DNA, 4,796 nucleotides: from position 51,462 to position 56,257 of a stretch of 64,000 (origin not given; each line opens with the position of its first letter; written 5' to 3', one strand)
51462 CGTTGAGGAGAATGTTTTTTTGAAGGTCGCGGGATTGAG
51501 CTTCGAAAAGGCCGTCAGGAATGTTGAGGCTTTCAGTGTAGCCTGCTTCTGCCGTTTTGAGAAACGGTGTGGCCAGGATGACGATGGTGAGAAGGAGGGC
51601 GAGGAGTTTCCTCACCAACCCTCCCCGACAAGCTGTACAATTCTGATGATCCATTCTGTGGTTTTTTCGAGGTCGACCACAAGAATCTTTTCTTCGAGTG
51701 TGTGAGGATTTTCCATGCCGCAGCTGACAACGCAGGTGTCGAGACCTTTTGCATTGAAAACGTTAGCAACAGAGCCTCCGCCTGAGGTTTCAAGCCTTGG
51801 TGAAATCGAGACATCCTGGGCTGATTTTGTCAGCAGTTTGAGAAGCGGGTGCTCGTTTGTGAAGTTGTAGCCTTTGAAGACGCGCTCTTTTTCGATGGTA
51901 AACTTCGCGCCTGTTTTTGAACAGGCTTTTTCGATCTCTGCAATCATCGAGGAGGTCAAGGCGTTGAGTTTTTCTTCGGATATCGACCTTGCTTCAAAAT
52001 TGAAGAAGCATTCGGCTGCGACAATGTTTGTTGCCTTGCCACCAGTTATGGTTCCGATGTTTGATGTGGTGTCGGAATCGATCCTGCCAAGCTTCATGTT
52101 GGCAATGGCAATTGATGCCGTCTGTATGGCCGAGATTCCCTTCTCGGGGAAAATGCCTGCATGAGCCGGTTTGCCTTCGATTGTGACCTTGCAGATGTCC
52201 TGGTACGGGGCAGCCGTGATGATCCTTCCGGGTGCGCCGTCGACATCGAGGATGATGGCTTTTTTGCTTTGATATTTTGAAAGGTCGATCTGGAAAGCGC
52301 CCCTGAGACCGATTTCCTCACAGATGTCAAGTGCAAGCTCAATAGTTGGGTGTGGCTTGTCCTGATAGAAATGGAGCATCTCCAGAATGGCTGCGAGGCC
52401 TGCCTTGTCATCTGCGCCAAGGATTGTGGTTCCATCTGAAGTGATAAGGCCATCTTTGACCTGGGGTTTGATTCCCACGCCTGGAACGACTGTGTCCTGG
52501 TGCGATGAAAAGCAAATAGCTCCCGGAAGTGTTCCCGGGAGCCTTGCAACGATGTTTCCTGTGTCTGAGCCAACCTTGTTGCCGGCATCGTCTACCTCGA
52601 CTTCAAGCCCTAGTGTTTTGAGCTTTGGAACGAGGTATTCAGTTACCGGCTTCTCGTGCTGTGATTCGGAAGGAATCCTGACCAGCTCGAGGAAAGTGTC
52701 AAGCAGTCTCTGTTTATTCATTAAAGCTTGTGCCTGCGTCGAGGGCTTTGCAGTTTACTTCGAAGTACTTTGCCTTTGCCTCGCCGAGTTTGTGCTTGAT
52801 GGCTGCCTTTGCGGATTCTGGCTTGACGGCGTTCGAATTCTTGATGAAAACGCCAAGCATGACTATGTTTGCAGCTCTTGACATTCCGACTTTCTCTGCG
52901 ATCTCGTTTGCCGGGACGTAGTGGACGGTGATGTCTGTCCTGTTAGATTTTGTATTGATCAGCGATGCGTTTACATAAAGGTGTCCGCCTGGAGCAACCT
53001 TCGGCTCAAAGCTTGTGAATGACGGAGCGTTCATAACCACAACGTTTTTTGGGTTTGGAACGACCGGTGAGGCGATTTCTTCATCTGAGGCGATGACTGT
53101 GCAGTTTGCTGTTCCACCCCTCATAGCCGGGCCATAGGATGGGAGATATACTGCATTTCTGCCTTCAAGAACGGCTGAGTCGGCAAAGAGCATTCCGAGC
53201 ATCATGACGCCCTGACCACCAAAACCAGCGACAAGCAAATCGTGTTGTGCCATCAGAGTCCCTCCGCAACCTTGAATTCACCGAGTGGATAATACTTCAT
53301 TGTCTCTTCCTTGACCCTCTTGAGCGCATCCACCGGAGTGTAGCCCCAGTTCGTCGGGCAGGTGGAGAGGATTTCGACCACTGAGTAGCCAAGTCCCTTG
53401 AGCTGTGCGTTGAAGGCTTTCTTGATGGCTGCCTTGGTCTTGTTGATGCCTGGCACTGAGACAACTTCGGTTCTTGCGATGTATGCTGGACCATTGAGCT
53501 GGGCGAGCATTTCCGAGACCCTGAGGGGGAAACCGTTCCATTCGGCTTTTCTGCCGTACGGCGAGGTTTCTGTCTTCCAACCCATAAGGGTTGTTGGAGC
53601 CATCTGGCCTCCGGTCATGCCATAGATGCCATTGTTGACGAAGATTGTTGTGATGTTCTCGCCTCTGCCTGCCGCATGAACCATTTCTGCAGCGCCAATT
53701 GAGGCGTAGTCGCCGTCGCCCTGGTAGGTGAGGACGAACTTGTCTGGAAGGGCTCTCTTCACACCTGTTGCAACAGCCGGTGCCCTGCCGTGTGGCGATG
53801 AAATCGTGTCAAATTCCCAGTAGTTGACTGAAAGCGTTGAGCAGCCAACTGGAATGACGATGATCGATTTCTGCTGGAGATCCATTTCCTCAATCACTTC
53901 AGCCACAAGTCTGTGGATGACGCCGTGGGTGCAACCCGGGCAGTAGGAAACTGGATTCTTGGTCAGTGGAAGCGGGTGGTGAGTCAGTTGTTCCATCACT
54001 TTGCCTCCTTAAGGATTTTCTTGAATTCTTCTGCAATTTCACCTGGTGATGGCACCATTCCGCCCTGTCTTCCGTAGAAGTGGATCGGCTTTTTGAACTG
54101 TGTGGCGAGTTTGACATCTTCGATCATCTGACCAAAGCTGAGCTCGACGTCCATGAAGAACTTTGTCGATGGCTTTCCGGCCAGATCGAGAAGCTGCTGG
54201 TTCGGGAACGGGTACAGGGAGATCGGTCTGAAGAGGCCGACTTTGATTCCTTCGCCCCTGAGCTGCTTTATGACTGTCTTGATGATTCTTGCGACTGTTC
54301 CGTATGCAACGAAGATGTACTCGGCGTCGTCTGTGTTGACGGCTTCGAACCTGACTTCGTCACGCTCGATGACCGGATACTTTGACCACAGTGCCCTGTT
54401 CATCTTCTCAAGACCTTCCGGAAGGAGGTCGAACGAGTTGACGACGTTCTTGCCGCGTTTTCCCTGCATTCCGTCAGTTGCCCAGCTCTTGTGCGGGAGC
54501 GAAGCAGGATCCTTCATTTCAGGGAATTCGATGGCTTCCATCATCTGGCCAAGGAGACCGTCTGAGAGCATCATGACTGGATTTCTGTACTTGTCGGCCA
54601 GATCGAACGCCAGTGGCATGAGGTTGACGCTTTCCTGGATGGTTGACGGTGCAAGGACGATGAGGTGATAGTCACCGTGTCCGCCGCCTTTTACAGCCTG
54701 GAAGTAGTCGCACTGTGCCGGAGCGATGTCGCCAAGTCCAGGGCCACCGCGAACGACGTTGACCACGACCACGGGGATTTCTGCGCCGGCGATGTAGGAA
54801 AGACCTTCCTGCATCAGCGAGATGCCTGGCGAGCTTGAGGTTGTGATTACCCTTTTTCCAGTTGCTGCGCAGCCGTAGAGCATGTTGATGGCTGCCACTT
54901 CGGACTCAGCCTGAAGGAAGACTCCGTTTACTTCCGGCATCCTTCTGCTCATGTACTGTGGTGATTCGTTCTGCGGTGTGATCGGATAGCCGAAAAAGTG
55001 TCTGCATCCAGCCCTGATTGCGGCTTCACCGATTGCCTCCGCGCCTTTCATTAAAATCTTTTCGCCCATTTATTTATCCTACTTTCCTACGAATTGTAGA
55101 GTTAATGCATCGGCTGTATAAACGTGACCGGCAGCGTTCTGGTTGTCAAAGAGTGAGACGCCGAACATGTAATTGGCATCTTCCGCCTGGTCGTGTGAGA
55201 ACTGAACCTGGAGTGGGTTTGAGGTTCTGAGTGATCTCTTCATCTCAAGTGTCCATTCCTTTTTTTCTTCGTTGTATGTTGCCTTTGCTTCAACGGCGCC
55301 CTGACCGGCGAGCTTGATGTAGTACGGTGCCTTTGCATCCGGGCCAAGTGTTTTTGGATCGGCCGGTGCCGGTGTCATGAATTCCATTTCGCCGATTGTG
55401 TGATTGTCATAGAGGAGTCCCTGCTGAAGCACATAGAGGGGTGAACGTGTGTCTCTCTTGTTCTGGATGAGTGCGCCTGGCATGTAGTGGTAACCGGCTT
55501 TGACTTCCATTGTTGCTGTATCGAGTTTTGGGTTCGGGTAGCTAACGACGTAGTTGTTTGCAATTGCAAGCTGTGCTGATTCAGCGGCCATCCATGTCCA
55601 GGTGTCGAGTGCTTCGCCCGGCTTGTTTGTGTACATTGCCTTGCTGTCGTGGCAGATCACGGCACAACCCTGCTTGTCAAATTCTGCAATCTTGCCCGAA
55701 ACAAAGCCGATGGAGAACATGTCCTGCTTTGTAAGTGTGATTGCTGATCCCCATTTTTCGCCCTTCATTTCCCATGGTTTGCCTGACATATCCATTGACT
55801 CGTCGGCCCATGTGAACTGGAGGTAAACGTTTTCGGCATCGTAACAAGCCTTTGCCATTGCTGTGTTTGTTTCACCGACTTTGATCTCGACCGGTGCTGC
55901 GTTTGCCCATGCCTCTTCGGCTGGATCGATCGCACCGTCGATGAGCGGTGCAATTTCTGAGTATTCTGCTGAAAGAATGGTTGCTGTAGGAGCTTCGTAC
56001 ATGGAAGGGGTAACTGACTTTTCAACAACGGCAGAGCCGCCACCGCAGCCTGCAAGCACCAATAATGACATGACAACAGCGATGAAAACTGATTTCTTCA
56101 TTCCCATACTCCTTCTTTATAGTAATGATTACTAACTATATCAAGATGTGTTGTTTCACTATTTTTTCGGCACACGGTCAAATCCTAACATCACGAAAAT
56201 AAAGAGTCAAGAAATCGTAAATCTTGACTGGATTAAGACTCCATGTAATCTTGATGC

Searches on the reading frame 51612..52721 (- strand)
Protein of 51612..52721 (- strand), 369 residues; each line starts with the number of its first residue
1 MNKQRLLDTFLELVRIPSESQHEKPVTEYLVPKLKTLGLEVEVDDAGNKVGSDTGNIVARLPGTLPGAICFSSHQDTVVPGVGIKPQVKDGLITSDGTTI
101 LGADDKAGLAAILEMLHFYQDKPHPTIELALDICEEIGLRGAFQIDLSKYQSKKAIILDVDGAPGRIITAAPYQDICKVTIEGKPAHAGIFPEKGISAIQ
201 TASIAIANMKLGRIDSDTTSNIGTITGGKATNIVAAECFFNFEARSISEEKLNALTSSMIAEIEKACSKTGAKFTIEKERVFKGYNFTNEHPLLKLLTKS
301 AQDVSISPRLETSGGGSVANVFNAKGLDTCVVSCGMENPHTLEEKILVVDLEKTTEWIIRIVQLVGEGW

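Call 8: search_protein_families(library=pfam, proteins=[window:51612-52721:-], max_evalue=0.00001)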
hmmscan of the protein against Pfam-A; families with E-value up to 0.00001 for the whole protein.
window:51612-52721:- (369 aa): 4 families
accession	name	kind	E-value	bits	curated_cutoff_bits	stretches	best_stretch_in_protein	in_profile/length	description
PF07687.19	M20_dimer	-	2.3e-17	63.3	21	1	177-268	9-104/107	Peptidase dimerisation domain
PF01546.33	Peptidase_M20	-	7e-13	49.4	24.6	1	70-362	1-204/206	Peptidase family M20/M25/M40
PF05343.19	Peptidase_M42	-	4.9e-08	32.8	23.2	0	104-160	134-190/292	M42 glutamyl aminopeptidase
PF04389.22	Peptidase_M28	-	4.4e-07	30.3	21.3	1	56-149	1-81/193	Peptidase family M28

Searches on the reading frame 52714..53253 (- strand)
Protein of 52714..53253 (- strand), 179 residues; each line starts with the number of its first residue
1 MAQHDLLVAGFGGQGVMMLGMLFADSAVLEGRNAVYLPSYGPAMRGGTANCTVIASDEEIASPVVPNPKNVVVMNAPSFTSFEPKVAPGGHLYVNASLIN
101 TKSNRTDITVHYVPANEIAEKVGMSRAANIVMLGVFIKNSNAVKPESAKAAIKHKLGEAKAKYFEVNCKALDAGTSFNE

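Call 8: search_protein_families(library=pfam, proteins=[window:52714-53253:-], max_evalue=0.00001)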
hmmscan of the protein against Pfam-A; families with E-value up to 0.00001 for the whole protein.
window:52714-53253:- (179 aa): 1 family
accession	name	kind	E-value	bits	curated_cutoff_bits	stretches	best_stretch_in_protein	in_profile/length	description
PF01558.24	POR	-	5.2e-36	124.9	27.4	1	12-174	1-171/173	Pyruvate ferredoxin/flavodoxin oxidoreductase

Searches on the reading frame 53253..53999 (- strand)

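Call 8: search_protein_families(library=pfam, proteins=[window:53253-53999:-], max_evalue=0.00001)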
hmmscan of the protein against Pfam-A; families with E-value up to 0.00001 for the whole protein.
window:53253-53999:- (248 aa): 1 family
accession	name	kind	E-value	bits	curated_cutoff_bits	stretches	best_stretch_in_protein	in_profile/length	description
PF02775.26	TPP_enzyme_C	-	6.8e-21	75.1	21.9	1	52-209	3-150/151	Thiamine pyrophosphate enzyme, C-terminal TPP binding domain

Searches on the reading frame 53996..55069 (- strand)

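Call 8: search_protein_families(library=pfam, proteins=[window:53996-55069:-], max_evalue=0.00001)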
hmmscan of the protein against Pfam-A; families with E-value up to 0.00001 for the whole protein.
window:53996-55069:- (357 aa): 2 families
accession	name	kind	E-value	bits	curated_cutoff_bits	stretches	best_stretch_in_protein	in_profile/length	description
PF01855.24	POR_N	-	6e-47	160.7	27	1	15-191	1-176/231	Pyruvate flavodoxin/ferredoxin oxidoreductase, thiamine diP-bdg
PF17147.9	PFOR_II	-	3.2e-21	76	27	1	249-345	1-102/102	Pyruvate:ferredoxin oxidoreductase core domain II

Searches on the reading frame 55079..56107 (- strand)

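Call 8: search_protein_families(library=pfam, proteins=[window:55079-56107:-], max_evalue=0.00001)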
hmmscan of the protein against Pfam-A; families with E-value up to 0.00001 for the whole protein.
window:55079-56107:- (342 aa): 1 family
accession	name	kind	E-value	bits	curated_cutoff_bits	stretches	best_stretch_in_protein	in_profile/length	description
PF09459.16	EB_dh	-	1.5e-17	64.9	33.3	1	77-326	26-230/236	Ethylbenzene dehydrogenase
